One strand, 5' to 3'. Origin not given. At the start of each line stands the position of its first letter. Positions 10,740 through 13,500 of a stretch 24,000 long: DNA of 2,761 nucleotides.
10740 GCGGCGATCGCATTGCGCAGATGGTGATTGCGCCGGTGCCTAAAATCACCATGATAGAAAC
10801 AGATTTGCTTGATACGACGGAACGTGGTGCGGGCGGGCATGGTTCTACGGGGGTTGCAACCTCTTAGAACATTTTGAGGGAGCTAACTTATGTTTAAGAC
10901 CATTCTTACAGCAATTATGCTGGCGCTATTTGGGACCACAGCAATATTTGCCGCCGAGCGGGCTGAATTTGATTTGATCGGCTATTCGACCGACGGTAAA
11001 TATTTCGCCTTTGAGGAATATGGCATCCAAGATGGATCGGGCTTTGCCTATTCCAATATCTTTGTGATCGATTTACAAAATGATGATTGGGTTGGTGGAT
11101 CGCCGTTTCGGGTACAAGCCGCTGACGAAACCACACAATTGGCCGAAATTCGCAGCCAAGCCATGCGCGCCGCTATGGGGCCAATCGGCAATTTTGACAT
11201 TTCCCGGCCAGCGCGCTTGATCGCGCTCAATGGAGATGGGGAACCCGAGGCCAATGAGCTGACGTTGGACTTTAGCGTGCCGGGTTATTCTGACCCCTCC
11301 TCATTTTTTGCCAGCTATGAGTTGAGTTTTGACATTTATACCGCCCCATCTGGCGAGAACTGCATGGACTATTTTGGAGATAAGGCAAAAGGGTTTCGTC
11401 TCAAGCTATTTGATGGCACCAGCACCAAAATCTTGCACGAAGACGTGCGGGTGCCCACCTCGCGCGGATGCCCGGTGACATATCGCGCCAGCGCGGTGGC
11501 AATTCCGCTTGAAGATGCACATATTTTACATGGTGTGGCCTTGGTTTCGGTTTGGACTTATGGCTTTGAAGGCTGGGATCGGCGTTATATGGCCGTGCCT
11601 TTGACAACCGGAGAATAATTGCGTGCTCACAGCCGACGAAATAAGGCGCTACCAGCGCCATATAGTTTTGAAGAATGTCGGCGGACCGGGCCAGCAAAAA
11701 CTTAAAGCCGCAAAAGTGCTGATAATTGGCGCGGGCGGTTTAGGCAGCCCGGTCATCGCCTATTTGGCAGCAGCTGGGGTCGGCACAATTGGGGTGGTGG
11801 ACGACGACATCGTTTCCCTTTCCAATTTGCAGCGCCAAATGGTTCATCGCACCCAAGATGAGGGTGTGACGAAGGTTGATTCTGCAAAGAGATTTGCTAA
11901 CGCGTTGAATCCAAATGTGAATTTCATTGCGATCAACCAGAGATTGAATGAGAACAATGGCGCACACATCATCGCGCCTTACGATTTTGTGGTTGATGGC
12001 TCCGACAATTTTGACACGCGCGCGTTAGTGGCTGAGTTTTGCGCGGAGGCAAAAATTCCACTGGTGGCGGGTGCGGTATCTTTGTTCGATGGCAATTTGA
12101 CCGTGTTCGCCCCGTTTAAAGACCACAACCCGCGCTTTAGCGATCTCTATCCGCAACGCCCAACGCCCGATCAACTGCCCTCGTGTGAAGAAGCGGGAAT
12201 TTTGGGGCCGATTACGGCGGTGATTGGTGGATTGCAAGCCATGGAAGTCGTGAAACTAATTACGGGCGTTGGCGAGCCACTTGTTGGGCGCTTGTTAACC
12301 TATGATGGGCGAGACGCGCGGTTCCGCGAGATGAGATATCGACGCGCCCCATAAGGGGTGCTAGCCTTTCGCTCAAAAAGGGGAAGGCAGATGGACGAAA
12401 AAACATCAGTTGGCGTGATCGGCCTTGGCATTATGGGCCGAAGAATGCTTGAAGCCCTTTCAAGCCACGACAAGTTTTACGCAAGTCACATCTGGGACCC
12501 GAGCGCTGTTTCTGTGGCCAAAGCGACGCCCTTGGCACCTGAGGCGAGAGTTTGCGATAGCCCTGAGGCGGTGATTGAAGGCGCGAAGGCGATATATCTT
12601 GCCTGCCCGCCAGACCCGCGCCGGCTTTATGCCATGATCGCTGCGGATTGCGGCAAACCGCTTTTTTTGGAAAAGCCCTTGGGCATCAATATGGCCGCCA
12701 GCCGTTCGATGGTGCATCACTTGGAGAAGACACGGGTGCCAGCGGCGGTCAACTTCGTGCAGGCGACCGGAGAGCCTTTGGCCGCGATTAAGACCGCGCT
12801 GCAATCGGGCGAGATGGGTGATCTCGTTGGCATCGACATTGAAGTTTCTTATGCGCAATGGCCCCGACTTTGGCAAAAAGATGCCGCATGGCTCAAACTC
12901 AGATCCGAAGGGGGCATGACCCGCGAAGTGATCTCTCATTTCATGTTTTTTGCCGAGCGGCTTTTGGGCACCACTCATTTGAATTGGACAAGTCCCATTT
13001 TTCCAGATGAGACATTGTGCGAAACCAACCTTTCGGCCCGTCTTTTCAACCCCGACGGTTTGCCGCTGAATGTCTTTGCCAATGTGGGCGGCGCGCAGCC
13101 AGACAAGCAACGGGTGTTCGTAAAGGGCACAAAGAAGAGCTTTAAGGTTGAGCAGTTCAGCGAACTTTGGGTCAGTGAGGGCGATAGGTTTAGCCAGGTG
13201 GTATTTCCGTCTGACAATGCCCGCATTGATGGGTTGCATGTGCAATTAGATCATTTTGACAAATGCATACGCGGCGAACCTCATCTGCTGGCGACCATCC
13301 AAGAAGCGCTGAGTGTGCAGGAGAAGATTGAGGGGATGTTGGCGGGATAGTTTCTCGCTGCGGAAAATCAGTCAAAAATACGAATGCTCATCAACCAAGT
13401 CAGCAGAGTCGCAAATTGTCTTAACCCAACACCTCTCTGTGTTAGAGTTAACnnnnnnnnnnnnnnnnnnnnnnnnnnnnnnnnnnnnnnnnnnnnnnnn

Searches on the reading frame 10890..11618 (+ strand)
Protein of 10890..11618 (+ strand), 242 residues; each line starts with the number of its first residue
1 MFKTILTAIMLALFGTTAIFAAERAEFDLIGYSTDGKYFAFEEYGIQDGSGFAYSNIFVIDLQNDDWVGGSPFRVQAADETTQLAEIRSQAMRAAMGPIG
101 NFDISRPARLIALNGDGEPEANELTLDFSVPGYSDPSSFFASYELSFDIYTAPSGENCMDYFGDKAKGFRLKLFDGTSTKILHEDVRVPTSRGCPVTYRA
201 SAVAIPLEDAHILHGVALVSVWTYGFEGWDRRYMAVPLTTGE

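Call 46: search_protein_families(library=pfam, proteins=[window:10890-11618:+], max_evalue=0.001)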
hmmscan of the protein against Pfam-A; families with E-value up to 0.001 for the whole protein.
window:10890-11618:+ (242 aa): 1 family
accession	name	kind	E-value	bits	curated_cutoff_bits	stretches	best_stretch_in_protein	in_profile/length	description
PF10016.14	DUF2259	-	4.4e-36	125.1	25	1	40-238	1-188/189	Predicted secreted protein (DUF2259)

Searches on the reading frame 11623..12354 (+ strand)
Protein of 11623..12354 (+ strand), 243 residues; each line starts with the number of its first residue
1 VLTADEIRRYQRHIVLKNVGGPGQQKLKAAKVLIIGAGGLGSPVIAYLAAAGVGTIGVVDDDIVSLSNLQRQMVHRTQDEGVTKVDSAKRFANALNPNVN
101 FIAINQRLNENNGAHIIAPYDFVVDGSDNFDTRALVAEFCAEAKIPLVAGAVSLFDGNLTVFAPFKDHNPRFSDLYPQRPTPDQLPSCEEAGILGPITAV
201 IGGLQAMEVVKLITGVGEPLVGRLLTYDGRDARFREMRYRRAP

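Call 46: search_protein_families(library=pfam, proteins=[window:11623-12354:+], max_evalue=0.001)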
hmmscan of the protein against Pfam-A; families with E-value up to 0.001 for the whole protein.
window:11623-12354:+ (243 aa): 3 families
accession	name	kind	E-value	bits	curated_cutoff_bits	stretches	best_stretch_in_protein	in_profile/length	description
PF00899.27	ThiF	-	1.9e-75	253.5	28.1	1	10-240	1-230/238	ThiF family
PF03435.24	Sacchrp_dh_NADP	-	1.5e-07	32.2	25.1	1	32-152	1-100/129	Saccharopine dehydrogenase NADP binding domain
PF01488.26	Shikimate_DH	-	0.00026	21.5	24.3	1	25-73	8-56/138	Shikimate / quinate 5-dehydrogenase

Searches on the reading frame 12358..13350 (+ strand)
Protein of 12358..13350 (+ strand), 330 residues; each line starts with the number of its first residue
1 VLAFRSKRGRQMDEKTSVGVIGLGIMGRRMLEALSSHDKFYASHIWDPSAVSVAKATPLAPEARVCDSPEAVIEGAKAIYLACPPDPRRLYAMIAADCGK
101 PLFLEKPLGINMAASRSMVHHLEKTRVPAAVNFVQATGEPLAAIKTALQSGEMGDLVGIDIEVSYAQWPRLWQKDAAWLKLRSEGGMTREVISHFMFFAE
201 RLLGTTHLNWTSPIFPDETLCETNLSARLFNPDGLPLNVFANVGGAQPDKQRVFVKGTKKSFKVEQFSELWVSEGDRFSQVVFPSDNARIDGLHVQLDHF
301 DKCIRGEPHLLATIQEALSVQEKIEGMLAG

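Call 46: search_protein_families(library=pfam, proteins=[window:12358-13350:+], max_evalue=0.001)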
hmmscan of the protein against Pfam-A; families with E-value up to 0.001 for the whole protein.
window:12358-13350:+ (330 aa): 3 families
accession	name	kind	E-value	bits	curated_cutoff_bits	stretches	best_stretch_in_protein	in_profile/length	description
PF01408.29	GFO_IDH_MocA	-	3.7e-12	47.4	24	1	17-133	2-120/120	Oxidoreductase family, NAD-binding Rossmann fold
PF03446.21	NAD_binding_2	-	1.5e-05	25.5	21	1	18-83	2-63/161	NAD binding domain of 6-phosphogluconate dehydrogenase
PF22725.1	GFO_IDH_MocA_C3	-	0.0001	22.7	27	1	143-262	3-123/124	GFO/IDH/MocA C-terminal domain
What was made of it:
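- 12358..13350 (+): Gfo/Idh/MocA oxidoreductase: conserved right-hand boundary of the slot. Pfam PF01408 (call 46).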
